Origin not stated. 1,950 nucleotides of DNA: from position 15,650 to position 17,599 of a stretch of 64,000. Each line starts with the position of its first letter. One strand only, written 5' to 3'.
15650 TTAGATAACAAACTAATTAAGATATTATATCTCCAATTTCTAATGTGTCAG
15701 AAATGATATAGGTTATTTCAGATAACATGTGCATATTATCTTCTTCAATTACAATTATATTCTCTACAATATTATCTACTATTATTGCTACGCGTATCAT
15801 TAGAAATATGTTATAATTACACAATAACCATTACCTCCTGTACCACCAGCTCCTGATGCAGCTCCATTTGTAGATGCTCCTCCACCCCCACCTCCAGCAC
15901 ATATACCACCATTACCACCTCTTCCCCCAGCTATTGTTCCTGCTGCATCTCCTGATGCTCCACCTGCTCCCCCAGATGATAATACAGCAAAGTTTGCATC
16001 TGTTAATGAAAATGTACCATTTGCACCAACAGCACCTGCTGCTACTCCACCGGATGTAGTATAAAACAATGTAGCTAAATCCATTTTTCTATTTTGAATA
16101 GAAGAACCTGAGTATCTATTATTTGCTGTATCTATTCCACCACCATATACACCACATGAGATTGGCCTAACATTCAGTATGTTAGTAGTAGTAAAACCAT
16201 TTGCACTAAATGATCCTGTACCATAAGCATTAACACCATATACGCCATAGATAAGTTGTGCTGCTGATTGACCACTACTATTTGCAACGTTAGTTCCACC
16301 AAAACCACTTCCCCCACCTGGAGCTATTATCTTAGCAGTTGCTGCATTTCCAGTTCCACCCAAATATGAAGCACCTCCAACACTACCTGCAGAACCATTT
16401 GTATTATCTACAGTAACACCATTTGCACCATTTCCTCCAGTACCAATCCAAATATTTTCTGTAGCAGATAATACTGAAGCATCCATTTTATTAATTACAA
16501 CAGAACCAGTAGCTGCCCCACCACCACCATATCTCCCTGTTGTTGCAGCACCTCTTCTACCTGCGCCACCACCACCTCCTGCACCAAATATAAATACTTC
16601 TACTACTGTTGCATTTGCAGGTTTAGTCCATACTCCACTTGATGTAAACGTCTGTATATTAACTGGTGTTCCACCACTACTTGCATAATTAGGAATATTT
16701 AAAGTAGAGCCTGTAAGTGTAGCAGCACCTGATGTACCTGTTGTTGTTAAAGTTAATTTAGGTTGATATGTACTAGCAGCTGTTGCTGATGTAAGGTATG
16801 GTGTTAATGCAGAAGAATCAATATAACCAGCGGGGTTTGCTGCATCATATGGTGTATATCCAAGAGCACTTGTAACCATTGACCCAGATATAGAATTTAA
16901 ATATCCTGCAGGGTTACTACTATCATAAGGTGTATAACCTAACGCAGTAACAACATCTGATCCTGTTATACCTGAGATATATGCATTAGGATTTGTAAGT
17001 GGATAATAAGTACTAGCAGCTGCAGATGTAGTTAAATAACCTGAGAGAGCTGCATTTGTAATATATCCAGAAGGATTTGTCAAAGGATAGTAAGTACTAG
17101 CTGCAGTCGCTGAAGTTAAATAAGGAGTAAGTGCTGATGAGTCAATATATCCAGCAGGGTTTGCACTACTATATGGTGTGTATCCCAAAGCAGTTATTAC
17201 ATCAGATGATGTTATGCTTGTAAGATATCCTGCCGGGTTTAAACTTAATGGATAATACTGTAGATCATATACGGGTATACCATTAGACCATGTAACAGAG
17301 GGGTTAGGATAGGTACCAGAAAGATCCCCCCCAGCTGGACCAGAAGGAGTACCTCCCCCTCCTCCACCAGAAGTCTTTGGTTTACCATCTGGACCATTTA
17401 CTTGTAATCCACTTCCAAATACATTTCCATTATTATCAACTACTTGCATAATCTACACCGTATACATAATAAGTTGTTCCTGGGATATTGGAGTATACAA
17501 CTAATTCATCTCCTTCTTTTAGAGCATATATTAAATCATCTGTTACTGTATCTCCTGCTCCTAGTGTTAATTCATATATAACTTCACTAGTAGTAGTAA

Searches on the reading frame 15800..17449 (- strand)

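Call 10: search_protein_families(library=phrogs, proteins=[window:15800-17449:-])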
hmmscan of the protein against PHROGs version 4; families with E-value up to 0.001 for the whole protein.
window:15800-17449:- (549 aa): 2 families
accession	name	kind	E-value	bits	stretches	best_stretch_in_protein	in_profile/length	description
phrog_863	-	tail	7.6e-09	36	1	178-418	331-539/690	tail fiber assembly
phrog_8859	-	unknown function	6.3e-08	33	1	269-549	136-400/400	-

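Call 11: search_protein_families(library=pfam, proteins=[window:15800-17449:-])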
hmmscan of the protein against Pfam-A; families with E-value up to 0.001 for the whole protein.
window:15800-17449:- (549 aa): 1 family
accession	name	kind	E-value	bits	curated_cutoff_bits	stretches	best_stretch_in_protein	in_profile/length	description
PF21722.4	Gly_rich_2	-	0.00026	21.5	24.3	1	272-545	6-223/226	Glycine-rich domain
